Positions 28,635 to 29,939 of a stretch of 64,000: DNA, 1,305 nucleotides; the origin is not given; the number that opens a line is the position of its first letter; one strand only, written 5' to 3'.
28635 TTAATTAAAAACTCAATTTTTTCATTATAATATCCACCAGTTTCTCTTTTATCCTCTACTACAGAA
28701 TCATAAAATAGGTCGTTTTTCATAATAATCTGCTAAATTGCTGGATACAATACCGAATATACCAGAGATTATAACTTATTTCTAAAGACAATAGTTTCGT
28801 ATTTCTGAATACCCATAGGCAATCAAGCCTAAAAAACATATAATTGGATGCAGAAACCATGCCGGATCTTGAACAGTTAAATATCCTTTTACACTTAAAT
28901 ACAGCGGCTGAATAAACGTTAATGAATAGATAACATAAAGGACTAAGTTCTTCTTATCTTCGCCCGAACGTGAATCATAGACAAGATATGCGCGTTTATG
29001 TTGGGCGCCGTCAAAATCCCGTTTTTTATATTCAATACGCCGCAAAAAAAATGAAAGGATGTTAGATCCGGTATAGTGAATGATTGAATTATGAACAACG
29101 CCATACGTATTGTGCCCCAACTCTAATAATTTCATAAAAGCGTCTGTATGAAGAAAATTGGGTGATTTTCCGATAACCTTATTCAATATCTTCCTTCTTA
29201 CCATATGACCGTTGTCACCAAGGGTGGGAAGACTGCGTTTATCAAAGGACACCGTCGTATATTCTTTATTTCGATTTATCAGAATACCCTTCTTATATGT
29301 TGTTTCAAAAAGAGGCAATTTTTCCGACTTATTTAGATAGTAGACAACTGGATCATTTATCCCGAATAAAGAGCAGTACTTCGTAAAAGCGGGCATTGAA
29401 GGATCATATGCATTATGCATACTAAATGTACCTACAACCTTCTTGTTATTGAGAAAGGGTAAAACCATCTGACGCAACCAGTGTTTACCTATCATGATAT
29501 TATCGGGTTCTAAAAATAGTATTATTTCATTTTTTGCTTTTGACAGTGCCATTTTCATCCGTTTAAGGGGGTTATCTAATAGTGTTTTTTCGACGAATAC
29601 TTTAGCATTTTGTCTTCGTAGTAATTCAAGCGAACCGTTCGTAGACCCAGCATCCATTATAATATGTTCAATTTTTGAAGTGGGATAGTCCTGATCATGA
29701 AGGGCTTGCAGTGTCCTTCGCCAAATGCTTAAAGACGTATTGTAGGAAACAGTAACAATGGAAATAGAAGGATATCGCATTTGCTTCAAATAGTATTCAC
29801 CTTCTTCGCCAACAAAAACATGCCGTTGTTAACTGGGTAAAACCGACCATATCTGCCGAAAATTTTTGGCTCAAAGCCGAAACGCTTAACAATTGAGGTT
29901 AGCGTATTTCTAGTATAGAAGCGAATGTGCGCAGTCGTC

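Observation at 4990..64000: Roughly 59-kb uninterrupted, single-strand glycan-assembly supercluster of more than 50 genes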

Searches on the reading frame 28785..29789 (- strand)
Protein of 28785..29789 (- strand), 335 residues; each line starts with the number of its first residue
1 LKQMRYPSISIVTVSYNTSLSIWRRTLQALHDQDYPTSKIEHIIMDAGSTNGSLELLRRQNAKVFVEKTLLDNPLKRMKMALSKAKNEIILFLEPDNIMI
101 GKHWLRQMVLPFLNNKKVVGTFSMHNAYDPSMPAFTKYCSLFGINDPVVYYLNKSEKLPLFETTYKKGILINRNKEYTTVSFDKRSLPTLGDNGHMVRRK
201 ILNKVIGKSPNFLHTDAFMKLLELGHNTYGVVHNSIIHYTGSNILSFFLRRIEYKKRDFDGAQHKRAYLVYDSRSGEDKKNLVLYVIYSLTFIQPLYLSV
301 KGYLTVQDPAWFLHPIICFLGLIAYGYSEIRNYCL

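Call 5: search_protein_families(library=pfam, proteins=[window:28785-29789:-], max_evalue=0.001)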
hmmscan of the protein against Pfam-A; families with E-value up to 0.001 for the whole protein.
window:28785-29789:- (335 aa): 1 family
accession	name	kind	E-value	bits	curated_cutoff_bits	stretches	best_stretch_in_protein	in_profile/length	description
PF00535.33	Glycos_transf_2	-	2.1e-10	41.2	23.3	1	10-150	1-132/168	Glycosyl transferase family 2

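Call 50: search_protein_families(library=ncbifam, proteins=[window:28785-29789:-], max_evalue=0.00001)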
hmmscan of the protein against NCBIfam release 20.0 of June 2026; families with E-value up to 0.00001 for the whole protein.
window:28785-29789:- (335 aa): 3 families
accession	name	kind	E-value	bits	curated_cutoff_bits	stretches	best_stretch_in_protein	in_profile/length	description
TIGR04283.1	glyco_like_mftF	equivalog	1.5e-07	31.2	182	1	9-132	1-117/221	TIGR04283 family arsenosugar biosynthesis glycosyltransferase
NF041875.1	EPS_EpsD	equivalog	1.5e-06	27.9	370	1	9-137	1-130/325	exopolysaccharide biosynthesis glycosyltransferase EpsD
NF047683.1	TeichurnBiosyTuaG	equivalog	5e-06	26.3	400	1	6-126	5-124/252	teichuronic acid biosynthesis protein TuaG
